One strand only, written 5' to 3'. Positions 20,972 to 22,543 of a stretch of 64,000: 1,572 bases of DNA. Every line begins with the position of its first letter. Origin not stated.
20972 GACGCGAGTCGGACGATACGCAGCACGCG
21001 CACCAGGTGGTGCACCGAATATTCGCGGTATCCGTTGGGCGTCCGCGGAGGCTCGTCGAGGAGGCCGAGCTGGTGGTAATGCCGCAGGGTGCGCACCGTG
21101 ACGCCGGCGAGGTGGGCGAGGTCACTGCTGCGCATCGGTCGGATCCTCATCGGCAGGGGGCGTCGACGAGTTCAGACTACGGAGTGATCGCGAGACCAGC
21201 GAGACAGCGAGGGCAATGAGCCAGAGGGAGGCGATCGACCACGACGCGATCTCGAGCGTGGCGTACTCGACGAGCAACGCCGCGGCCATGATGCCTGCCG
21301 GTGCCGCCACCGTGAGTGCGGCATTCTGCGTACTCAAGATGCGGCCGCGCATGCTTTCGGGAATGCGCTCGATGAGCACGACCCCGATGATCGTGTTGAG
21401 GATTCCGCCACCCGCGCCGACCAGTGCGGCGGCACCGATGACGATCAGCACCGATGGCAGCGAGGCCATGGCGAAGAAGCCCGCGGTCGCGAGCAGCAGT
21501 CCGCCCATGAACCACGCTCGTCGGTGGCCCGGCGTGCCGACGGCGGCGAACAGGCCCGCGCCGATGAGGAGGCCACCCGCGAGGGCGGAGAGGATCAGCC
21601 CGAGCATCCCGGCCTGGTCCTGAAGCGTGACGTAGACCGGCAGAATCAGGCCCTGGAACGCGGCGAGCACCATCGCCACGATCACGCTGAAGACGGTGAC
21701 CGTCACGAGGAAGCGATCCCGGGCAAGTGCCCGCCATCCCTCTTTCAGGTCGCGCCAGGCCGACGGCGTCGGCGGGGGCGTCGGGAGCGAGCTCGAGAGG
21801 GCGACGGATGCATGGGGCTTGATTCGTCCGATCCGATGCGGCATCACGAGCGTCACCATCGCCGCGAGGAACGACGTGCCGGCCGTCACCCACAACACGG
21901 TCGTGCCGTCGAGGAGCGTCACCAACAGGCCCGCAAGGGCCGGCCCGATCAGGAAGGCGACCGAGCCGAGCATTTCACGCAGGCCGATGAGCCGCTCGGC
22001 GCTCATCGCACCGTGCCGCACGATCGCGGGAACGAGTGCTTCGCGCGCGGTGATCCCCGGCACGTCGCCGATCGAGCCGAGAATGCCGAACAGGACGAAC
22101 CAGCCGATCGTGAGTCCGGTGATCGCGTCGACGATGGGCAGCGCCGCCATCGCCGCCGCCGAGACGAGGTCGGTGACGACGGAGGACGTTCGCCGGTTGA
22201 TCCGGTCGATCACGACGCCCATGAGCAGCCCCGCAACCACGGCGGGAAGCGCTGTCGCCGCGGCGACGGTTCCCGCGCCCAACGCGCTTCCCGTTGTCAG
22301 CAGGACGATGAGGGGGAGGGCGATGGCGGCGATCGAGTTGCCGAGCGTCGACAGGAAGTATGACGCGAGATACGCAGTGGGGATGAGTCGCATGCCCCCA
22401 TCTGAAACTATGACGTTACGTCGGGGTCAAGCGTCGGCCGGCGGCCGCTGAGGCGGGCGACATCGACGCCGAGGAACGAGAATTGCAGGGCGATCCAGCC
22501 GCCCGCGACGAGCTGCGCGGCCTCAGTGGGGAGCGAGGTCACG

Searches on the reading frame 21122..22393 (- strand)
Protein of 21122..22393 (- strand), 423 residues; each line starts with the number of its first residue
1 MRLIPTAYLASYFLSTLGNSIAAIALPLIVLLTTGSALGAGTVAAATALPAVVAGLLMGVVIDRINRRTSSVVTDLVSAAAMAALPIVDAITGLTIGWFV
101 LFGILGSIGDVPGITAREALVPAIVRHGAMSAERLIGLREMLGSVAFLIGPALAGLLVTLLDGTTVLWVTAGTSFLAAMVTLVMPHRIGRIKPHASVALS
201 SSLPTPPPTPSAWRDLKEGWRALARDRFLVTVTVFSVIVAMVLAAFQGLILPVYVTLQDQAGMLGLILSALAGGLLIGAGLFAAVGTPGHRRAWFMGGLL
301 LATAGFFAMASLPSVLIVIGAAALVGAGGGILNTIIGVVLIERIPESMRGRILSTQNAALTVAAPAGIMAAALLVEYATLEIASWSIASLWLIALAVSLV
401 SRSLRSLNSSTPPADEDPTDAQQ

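Call 61: search_protein_families(library=pfam, proteins=[window:21122-22393:-], max_evalue=0.1)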
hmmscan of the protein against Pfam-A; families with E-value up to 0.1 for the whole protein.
window:21122-22393:- (423 aa): 2 families
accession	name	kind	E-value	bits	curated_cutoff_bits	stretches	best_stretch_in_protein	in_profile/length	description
PF07690.21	MFS_1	-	2.6e-28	99.4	33.4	2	10-284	3-255/347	Major Facilitator Superfamily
PF05977.19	MFS_3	-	1.3e-06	27.6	27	1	13-409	20-400/524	Transmembrane secretion effector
